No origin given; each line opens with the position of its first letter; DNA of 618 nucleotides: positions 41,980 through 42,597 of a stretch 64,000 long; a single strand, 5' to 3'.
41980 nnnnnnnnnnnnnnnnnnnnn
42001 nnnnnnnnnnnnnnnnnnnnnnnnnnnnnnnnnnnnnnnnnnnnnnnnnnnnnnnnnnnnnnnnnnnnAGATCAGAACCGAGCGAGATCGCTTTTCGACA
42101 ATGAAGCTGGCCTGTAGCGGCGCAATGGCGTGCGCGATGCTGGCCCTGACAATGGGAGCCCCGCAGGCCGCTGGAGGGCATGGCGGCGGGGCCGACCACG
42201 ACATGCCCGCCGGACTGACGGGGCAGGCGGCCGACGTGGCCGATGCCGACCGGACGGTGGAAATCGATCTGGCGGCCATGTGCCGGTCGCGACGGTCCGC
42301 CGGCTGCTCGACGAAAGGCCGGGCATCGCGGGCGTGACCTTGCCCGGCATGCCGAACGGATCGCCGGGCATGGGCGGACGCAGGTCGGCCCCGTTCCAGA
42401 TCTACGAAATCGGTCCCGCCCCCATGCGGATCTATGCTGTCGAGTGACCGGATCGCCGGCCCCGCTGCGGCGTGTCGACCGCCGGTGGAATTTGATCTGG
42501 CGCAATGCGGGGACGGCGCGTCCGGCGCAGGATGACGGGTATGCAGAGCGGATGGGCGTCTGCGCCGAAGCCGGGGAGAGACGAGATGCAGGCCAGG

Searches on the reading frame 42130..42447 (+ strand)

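Call 82: search_protein_families(library=pfam, max_evalue=0.01, proteins=[window:42130-42447:+])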
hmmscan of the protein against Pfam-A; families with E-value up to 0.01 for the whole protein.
window:42130-42447:+ (105 aa): 1 family
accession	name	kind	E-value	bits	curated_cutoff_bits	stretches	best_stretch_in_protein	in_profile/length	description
PF04214.18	DUF411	-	5.3e-14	52.1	27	1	49-81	16-48/48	Protein of unknown function, DUF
